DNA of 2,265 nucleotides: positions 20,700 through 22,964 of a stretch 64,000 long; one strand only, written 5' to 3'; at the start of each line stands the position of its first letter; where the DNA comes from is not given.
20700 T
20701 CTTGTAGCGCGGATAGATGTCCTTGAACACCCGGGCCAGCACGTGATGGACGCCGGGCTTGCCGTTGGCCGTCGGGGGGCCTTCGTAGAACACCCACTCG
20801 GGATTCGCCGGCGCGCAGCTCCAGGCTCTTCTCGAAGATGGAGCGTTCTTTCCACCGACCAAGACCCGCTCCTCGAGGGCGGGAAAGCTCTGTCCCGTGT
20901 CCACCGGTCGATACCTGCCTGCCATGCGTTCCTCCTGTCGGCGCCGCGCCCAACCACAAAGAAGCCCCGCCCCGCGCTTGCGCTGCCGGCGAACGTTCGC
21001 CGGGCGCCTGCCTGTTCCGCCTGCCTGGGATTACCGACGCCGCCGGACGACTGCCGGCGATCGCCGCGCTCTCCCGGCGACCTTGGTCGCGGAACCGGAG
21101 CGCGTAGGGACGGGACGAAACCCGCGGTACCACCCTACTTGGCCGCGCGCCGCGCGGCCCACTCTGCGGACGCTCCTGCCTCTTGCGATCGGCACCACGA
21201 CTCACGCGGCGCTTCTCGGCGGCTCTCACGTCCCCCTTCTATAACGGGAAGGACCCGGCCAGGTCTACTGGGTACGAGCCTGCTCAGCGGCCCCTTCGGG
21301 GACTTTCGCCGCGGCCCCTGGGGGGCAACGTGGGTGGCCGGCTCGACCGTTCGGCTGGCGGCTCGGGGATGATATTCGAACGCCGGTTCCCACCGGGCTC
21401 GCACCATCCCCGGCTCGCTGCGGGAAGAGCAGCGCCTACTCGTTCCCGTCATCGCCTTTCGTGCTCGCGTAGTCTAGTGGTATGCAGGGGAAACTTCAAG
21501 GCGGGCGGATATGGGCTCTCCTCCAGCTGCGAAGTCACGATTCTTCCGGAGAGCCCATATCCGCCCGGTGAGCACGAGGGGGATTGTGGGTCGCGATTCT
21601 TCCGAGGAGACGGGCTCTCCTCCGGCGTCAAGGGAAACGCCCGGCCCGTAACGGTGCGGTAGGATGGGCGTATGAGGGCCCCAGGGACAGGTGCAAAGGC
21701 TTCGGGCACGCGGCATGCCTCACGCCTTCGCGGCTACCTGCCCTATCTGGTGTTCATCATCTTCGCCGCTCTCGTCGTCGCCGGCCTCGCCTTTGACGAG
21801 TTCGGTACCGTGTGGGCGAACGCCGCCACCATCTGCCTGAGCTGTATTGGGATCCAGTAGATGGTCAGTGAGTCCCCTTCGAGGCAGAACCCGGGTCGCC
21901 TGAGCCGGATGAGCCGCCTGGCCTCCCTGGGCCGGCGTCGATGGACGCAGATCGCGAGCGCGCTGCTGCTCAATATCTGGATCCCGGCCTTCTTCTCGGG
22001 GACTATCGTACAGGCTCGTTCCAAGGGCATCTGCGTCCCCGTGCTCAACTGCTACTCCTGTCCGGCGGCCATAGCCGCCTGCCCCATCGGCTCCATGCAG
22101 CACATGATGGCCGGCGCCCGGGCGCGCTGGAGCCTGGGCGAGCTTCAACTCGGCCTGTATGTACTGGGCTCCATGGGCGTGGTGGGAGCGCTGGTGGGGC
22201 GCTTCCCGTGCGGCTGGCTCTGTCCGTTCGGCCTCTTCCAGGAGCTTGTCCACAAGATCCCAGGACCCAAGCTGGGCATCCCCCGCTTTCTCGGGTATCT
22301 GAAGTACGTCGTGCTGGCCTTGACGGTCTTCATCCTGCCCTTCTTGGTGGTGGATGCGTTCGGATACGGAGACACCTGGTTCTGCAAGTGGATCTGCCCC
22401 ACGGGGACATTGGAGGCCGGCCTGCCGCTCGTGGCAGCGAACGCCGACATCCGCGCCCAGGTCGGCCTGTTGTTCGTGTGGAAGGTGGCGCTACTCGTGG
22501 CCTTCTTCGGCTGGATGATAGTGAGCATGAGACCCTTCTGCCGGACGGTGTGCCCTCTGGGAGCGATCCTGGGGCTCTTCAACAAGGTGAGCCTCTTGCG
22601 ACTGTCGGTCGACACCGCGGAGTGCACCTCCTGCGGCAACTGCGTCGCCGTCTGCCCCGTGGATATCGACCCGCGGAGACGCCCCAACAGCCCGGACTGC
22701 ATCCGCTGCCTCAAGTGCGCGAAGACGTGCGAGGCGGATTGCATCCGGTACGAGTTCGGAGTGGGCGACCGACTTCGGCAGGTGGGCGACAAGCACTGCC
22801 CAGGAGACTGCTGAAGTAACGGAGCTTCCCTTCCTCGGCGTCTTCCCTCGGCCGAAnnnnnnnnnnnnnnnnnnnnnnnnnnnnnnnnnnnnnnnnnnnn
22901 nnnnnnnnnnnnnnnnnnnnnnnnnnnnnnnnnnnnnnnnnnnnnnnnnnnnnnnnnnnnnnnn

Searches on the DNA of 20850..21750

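Call 46: search_rna_families(source=window, start=20850, end=21750, threshold=evalue, max_evalue=1)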
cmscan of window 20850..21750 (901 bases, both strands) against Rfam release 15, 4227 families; matches with E-value up to 1: 3.
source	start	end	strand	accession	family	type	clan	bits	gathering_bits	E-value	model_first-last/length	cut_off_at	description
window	21103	21461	-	RF00230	T-box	Cis-reg; leader;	-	62.2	93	5.8e-13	1-219/219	no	T-box leader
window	21502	21567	-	RF03889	mir-4776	Gene; miRNA;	-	24.7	97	0.037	16-65/80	no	mir-4776 microRNA precursor family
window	21502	21567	+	RF03889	mir-4776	Gene; miRNA;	-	24.5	97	0.04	16-65/80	no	mir-4776 microRNA precursor family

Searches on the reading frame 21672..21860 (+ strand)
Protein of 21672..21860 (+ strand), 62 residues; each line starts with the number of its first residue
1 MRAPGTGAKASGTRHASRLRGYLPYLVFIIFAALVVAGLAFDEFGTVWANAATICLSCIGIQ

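Call 3: search_protein_families(library=pfam, proteins=[window:21672-21860:+], max_evalue=0.01)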
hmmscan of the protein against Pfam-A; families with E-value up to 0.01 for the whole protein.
window:21672-21860:+ (62 aa): 0 families

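Call 4: search_protein_families(library=ncbifam, proteins=[window:21672-21860:+], max_evalue=0.01)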
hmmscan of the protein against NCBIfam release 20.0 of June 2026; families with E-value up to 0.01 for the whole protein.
window:21672-21860:+ (62 aa): 1 family
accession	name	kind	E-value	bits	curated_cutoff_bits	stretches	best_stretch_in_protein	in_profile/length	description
NF040920.1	CD1871A_fam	domain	3.5e-06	26.8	32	1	26-61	2-37/38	CD1871A family CXXC motif-containing protein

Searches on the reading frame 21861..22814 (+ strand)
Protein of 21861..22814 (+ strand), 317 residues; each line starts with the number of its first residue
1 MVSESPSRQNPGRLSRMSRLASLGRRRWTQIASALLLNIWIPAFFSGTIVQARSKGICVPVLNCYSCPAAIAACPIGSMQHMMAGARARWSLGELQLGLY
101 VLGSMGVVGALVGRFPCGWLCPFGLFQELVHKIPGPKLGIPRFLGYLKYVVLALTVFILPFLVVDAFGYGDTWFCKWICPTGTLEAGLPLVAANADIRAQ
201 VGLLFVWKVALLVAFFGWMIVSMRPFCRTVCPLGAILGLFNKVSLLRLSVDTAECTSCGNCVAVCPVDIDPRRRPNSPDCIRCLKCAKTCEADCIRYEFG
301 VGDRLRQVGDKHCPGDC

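Call 3: search_protein_families(library=pfam, proteins=[window:21861-22814:+], max_evalue=0.01)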
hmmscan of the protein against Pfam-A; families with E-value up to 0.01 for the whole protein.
window:21861-22814:+ (317 aa): 11 families
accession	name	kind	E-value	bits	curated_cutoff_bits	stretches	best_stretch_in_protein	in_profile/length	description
PF12801.12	Fer4_5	-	5.2e-20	71.6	22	2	108-141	15-48/48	4Fe-4S binding domain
PF00037.32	Fer4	-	1.4e-07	31.5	21.1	1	250-268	3-21/24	4Fe-4S binding domain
PF12838.12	Fer4_7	-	6.2e-07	30.2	27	1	226-269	7-52/52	4Fe-4S dicluster domain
PF13237.11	Fer4_10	-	1.3e-06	28.7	25.5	2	249-290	3-52/53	4Fe-4S dicluster domain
PF13746.11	Fer4_18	-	7.6e-06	26.6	27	1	249-291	55-96/114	4Fe-4S dicluster domain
PF25160.1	LdpA_Fe-S-bd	-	9.4e-06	25.8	27.6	1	225-268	8-41/49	LdpA Fe-S cluster-binding domain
PF13187.11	Fer4_9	-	3e-05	24.4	27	1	227-268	8-50/52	4Fe-4S dicluster domain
PF14697.11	Fer4_21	-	8.7e-05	23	35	1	227-268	14-55/59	4Fe-4S dicluster domain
PF12797.12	Fer4_2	-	0.0015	18.8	24.5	1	250-267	5-22/22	4Fe-4S binding domain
PF12837.12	Fer4_6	-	0.0021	18.4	25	1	250-268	4-22/24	4Fe-4S binding domain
PF13183.11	Fer4_8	-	0.0025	18.8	27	0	253-269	52-68/68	4Fe-4S dicluster domain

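Call 4: search_protein_families(library=ncbifam, proteins=[window:21861-22814:+], max_evalue=0.01)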
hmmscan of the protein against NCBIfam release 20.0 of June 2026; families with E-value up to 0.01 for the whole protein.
window:21861-22814:+ (317 aa): 25 families
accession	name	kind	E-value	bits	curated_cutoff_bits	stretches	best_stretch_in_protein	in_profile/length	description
TIGR02163.1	napH_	subfamily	1.8e-15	57.2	213.05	1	207-298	154-254/255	NapH/MauN family ferredoxin-type protein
NF007013.0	PRK09477.1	equivalog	2.9e-13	49.6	234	1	75-299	68-278/286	quinol dehydrogenase ferredoxin subunit NapH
NF046105.1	TransRegNosR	equivalog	5.7e-10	38.1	1000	2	218-289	591-664/680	transcriptional regulator NosR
NF043039.1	HgcAB_like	equivalog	1.2e-07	31.7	285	1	150-295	188-349/350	HgcAB-like fusion protein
NF045874.1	Vhu_polyferre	exception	5.2e-06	25.4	600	1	226-296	37-105/381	F420-non-reducing hydrogenase associated-polyferredoxin VhuB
NF058577.1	FdxA_fam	equivalog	1.4e-05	25.1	65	1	227-268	15-51/52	4Fe-4S ferredoxin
NF007382.0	PRK09898.1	equivalog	6.8e-05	22.5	213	1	224-294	128-197/208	ferredoxin-like protein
NF040864.1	HgcB_ferredoxin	equivalog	9.6e-05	22.2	99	1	247-302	8-68/93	mercury methylation ferredoxin HgcB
TIGR02745.1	ccoG_rdxA_fixG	equivalog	0.00013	21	316.7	1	251-291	229-268/435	cytochrome c oxidase accessory protein CcoG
TIGR04395.1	cutC_activ_rSAM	equivalog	0.00018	20.9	360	1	251-295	52-103/309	choline TMA-lyase-activating enzyme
NF005503.0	PRK07118.1-2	equivalog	0.0002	20.7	252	1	227-268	146-182/292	RnfABCDGE type electron transport complex subunit B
TIGR04105.1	FeFe_hydrog_B1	subfamily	0.0002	20.2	450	1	223-266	163-201/462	monomeric [FeFe] hydrogenase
NF038196.1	ferrodoxin_EFR1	subfamily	0.00022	21.4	75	1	248-298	180-232/242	EFR1 family ferrodoxin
TIGR01944.1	rnfB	subfamily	0.00048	19.7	68.7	1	227-269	121-159/190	RnfABCDGE type electron transport complex subunit B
TIGR01971.1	NuoI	subfamily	0.0013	18.3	113.05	1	227-268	50-96/121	NADH-quinone oxidoreductase, chain I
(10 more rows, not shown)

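Call 19: find_homologous_proteins(query=window:21861-22814:+, max_evalue=1e-10)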
Query window:21861-22814:+ (317 aa): 6573 proteins with E <= 1e-10 among 8000 candidates; the best 120 are listed.
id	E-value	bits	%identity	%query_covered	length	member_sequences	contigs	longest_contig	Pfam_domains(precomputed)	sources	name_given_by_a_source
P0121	5.5e-207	705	97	98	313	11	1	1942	PF12801.13,PF00037.33,PF13746.12,PF12838.13,PF25160.2,PF13237.12,PF13187.12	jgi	jgi:ferredoxin-type protein NapH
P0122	6.2e-178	609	89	93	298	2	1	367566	PF12801.13,PF00037.33,PF13746.12,PF12838.13,PF25160.2,PF13237.12,PF13187.12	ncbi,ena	-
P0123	1.6e-164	565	81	92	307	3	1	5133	PF12801.13,PF00037.33,PF12838.13,PF13237.12,PF13187.12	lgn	-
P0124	1.3e-161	556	78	96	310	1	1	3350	PF12801.13,PF00037.33,PF13746.12,PF12838.13,PF13237.12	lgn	-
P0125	1.5e-156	539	82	88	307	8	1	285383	PF12801.13,PF00037.33,PF13746.12,PF12838.13,PF25160.2,PF13237.12,PF13187.12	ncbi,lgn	-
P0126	2.0e-155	535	80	86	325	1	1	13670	PF12801.13,PF12797.13,PF12837.13,PF00037.33,PF13746.12,PF12838.13,PF25160.2,PF13237.12,PF13187.12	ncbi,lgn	-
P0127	7.9e-149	514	76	89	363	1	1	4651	PF12801.13,PF12838.13,PF13237.12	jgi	jgi:ferredoxin-type protein NapH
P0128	2.9e-147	509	74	91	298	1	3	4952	PF12801.13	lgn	-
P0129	4.9e-146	505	75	91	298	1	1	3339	PF12801.13,PF00037.33,PF13746.12,PF12838.13,PF13237.12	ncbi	-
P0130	2.1e-144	499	75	89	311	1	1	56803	PF12801.13,PF00037.33,PF12838.13,PF25160.2,PF13237.12,PF13187.12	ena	-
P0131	2.7e-144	499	75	86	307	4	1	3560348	PF12801.13,PF12797.13,PF00037.33,PF12838.13,PF25160.2,PF13237.12,PF13187.12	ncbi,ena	-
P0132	1.2e-143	497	75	86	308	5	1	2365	PF12801.13,PF00037.33,PF12838.13,PF25160.2,PF13237.12,PF13187.12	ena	-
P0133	3.2e-143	495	75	91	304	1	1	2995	PF12801.13,PF12838.13,PF13237.12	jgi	jgi:ferredoxin-type protein NapH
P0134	2.6e-142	492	75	87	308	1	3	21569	PF12801.13,PF00037.33,PF13484.12,PF12838.13,PF13237.12,PF13187.12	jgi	jgi:ferredoxin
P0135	6.2e-142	491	68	93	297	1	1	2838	PF12801.13,PF13746.12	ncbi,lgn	-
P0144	8.2e-138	478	69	94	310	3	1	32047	PF12801.13,PF00037.33,PF12838.13,PF13237.12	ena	-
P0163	3.8e-118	413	63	87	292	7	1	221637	PF12801.13,PF00037.33,PF13746.12,PF12838.13,PF13237.12,PF13187.12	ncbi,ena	-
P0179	9.4e-114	398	61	86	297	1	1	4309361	PF14697.12,PF12801.13,PF00037.33,PF12838.13,PF13237.12,PF13187.12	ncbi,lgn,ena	-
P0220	2.7e-111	390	59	87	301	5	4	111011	PF12801.13,PF00037.33,PF12838.13,PF13187.12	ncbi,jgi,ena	ncbi:MAG: 4Fe-4S binding protein [Candidatus Aminicenantales bacterium]|jgi:ferredoxin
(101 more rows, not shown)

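Call 21: find_encoding_contigs(protein=P0179, flank=7000, max_places=1)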
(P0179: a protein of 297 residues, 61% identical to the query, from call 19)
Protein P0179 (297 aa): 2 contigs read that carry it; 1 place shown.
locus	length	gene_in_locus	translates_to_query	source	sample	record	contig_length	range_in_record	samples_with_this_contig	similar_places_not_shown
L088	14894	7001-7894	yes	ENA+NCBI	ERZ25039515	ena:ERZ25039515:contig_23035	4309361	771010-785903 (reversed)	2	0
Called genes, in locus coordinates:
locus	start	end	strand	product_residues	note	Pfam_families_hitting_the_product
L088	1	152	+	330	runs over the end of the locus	PF01032:FecCD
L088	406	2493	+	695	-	PF07676:PD40 (faint), PF25778:DUF7948, PF06739:SBBP (weak)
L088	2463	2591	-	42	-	-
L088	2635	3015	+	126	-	-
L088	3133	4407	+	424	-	PF25852:DUF6242_C (weak), PF02012:BNR (faint), PF14870:PSII_BNR (faint), PF15902:Sortilin-Vps10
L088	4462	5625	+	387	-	PF15902:Sortilin-Vps10 (faint), PF25852:DUF6242_C, PF18998:Flg_new_2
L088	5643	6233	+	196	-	PF13505:OMP_b-brl, PF03922:OmpW (faint)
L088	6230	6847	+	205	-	PF08534:Redoxin, PF00578:AhpC-TSA, PF00085:Thioredoxin (weak), PF13905:Thioredoxin_8 (weak)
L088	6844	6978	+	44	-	-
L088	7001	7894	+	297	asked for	PF13187:Fer4_9 (faint), PF14697:Fer4_21 (faint), PF00037:Fer4 (faint), PF12801:Fer4_5, PF12838:Fer4_7 (weak), PF13237:Fer4_10 (weak)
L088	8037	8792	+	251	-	PF13620:CarboxypepD_reg, PF13715:CarbopepD_reg_2 (weak), PF00578:AhpC-TSA, PF08534:Redoxin, PF00085:Thioredoxin (faint), PF13905:Thioredoxin_8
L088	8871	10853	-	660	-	PF00578:AhpC-TSA, PF08534:Redoxin, PF00085:Thioredoxin (faint), PF13905:Thioredoxin_8, PF19494:DUF6029 (weak)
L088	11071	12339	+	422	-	PF25852:DUF6242_C (faint), PF14870:PSII_BNR (faint), PF02012:BNR (faint), PF15902:Sortilin-Vps10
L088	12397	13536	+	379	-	PF15902:Sortilin-Vps10 (faint), PF18998:Flg_new_2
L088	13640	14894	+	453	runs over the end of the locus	PF01266:DAO (weak), PF13450:NAD_binding_8, PF01593:Amino_oxidase, PF03275:GLF (faint)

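Call 22: find_encoding_contigs(protein=P0220, flank=7000, max_places=1)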
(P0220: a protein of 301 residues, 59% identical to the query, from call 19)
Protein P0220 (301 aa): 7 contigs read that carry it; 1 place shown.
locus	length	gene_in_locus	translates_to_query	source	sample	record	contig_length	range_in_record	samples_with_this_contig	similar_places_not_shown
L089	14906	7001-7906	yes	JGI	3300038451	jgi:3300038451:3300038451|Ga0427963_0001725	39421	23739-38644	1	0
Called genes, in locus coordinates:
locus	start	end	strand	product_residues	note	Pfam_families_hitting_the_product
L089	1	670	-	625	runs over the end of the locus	PF00149:Metallophos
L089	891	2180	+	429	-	PF07075:NamZ_N, PF20732:NamZ_C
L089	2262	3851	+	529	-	PF03951:Gln-synt_N, PF00120:Gln-synt_C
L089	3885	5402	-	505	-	PF00370:FGGY_N, PF02782:FGGY_C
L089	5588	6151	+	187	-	-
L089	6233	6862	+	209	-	PF00578:AhpC-TSA, PF00085:Thioredoxin (weak), PF08534:Redoxin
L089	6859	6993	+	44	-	-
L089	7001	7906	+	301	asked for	PF12838:Fer4_7 (faint), PF13187:Fer4_9 (faint), PF00037:Fer4 (faint), PF12801:Fer4_5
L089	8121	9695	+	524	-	PF04389:Peptidase_M28, PF01546:Peptidase_M20 (weak)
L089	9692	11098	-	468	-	PF01066:CDP-OH_P_transf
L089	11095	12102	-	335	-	PF03706:LPG_synthase_TM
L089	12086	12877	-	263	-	PF00483:NTP_transferase (weak), PF12804:NTP_transf_3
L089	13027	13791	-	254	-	-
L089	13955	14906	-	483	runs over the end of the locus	PF00691:OmpA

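Call 23: find_encoding_contigs(protein=P0163, flank=7000, max_places=1)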
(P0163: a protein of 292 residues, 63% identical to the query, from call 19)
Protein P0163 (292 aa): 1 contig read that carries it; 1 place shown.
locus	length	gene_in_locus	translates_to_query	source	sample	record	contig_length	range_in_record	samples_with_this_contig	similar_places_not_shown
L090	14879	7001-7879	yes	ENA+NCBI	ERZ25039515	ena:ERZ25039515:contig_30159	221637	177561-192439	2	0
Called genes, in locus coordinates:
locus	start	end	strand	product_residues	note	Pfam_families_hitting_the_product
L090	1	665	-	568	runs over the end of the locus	PF00756:Esterase (weak)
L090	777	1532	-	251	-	PF01810:LysE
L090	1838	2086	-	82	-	-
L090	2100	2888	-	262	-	PF03544:TonB_C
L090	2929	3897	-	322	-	PF00072:Response_reg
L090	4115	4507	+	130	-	PF25852:DUF6242_C (faint)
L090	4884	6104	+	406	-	PF15902:Sortilin-Vps10 (faint), PF25852:DUF6242_C (faint), PF14870:PSII_BNR (weak)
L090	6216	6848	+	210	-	PF00578:AhpC-TSA, PF08534:Redoxin, PF00085:Thioredoxin (weak), PF13905:Thioredoxin_8 (faint)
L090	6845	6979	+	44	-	-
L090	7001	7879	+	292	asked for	PF12838:Fer4_7 (faint), PF13187:Fer4_9 (faint), PF00037:Fer4 (faint), PF12801:Fer4_5, PF13237:Fer4_10 (weak), PF13746:Fer4_18 (weak)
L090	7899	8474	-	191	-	PF01850:PIN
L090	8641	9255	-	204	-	PF07719:TPR_2 (faint), PF13428:TPR_14 (faint), PF14559:TPR_19 (faint)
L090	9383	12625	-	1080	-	PF02012:BNR (faint), PF13088:BNR_2 (faint), PF15899:BNR_6 (faint), PF15902:Sortilin-Vps10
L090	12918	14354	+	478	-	PF04055:Radical_SAM, PF13353:Fer4_12 (weak)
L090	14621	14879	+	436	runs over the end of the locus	PF00012:HSP70, PF06723:MreB_Mbl, PF00012:HSP70, PF02782:FGGY_C (weak)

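Call 26: search_protein_families(library=ncbifam, proteins=[L088:6844-6978:+], max_evalue=0.001)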
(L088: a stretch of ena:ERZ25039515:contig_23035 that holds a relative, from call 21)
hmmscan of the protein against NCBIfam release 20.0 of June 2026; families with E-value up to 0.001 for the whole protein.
L088:6844-6978:+ (44 aa): 1 family
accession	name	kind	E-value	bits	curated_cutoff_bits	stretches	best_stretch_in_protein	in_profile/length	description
NF040920.1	CD1871A_fam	domain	1.2e-14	53.8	32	1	7-44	1-38/38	CD1871A family CXXC motif-containing protein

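Call 54: find_encoding_contigs(protein=P0130, flank=8000, max_places=1)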
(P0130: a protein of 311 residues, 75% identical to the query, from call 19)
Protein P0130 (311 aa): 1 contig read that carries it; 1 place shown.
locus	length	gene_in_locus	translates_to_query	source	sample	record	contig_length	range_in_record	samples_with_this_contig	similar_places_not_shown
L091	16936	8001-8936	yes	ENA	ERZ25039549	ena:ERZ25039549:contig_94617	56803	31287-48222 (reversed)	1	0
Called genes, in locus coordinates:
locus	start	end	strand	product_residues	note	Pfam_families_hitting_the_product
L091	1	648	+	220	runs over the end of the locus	PF02811:PHP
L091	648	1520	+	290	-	PF00781:DAGK_cat, PF19279:YegS_C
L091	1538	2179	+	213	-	PF07721:TPR_4 (faint), PF17874:TPR_MalT (faint), PF23914:TPR_CcmH_CycH (faint), PF13428:TPR_14 (faint), PF13432:TPR_16 (faint), PF14559:TPR_19 (weak), PF24575:TPR_Slam (weak), PF14559:TPR_19 (weak), +9 more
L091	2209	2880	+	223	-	PF13424:TPR_12 (faint), PF13428:TPR_14 (faint), PF20308:TPR-S (faint), PF13431:TPR_17 (faint), PF00515:TPR_1 (faint), PF13432:TPR_16, PF13414:TPR_11 (weak), PF14559:TPR_19 (weak), +6 more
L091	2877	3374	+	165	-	PF13646:HEAT_2, PF13513:HEAT_EZ (faint), PF02985:HEAT (faint), PF03130:HEAT_PBS (faint)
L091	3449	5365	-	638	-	PF00133:tRNA-synt_1, PF09334:tRNA-synt_1g (faint), PF08264:Anticodon_1, PF19302:DUF5915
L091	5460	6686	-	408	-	PF00133:tRNA-synt_1, PF09334:tRNA-synt_1g (faint)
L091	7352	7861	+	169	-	-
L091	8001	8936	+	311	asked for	PF13187:Fer4_9 (faint), PF12838:Fer4_7 (faint), PF00037:Fer4 (faint), PF12801:Fer4_5, PF25160:LdpA_Fe-S-bd (weak), PF13237:Fer4_10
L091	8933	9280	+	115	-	PF00266:Aminotran_5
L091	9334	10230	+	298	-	PF00266:Aminotran_5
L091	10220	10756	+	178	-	PF20030:bpMoxR (weak), PF07726:AAA_3, PF07728:AAA_5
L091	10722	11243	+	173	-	PF07726:AAA_3, PF17863:AAA_lid_2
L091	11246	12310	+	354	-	PF01882:DUF58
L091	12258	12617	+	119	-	-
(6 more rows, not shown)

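Call 55: find_encoding_contigs(protein=P0144, flank=8000, max_places=1)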
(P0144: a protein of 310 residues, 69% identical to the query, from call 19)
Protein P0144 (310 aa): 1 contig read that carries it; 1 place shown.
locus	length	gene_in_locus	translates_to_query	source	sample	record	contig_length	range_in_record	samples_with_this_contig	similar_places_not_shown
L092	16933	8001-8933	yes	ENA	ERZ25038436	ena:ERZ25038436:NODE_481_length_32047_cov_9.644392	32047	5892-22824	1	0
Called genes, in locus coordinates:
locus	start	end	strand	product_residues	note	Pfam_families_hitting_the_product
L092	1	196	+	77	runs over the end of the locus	PF00578:AhpC-TSA (weak)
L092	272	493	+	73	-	-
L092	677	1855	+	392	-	PF14257:DUF4349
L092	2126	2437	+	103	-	PF01250:Ribosomal_S6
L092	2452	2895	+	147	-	PF00436:SSB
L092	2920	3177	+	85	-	PF01084:Ribosomal_S18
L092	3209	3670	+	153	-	PF01281:Ribosomal_L9_N, PF03948:Ribosomal_L9_C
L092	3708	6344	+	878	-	PF00772:DnaB, PF03796:DnaB_C, PF13481:AAA_25, PF14890:Intein_splicing, PF14528:LAGLIDADG_3, PF03796:DnaB_C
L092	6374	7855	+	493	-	PF01134:GIDA (faint), PF03486:HI0933_like (faint), PF07992:Pyr_redox_2 (weak), PF13450:NAD_binding_8 (faint), PF21688:FAD-depend_C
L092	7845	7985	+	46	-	-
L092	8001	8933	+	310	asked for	PF12838:Fer4_7 (faint), PF12801:Fer4_5, PF00037:Fer4 (weak), PF13237:Fer4_10 (weak)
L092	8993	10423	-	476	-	PF00395:SLH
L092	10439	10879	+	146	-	-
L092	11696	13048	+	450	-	PF00709:Adenylsucc_synt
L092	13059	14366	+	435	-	PF02844:GARS_N, PF01071:GARS_A, PF02655:ATP-grasp_3 (weak), PF02786:CPSase_L_D2 (weak), PF02843:GARS_C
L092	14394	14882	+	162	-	PF00731:AIRC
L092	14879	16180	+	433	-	PF00206:Lyase_1, PF10397:ADSL_C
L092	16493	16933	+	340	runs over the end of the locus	PF01047:MarR (faint), PF13404:HTH_AsnC-type, PF13412:HTH_24, PF01037:AsnC_trans_reg (weak), PF13404:HTH_AsnC-type, PF13412:HTH_24, PF01037:AsnC_trans_reg, PF22482:AsnC_trans_reg_3 (weak), +1 more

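Call 57: search_protein_families(library=ncbifam, proteins=[L092:6374-7855:+, L092:7845-7985:+], max_evalue=0.00001)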
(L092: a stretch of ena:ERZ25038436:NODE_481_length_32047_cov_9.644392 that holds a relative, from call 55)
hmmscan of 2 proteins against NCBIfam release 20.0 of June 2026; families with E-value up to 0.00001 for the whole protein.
L092:6374-7855:+ (493 aa): 5 families
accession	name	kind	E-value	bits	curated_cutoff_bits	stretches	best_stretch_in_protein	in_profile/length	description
TIGR02032.1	GG-red-SF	subfamily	9.7e-07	28.8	158.8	1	9-56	1-47/297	geranylgeranyl reductase family protein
TIGR01350.1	lipoamide_DH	equivalog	2.1e-06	26.7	408.8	0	9-40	2-32/461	dihydrolipoyl dehydrogenase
NF038171.1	maturase_LodB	equivalog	2.8e-06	26.7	400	1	10-49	1-39/361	lysine-epsilon-oxidase maturase LodB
TIGR01292.1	TRX_reduct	equivalog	3.5e-06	26.1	343.45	0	9-39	1-30/300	thioredoxin-disulfide reductase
NF005691.0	PRK07494.1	equivalog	3.5e-06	25.8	459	1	4-64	4-63/404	UbiH/UbiF family hydroxylase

L092:7845-7985:+ (46 aa): 1 family
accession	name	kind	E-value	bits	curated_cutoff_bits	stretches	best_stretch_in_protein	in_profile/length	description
NF040920.1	CD1871A_fam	domain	1.1e-09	38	32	1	10-46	2-38/38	CD1871A family CXXC motif-containing protein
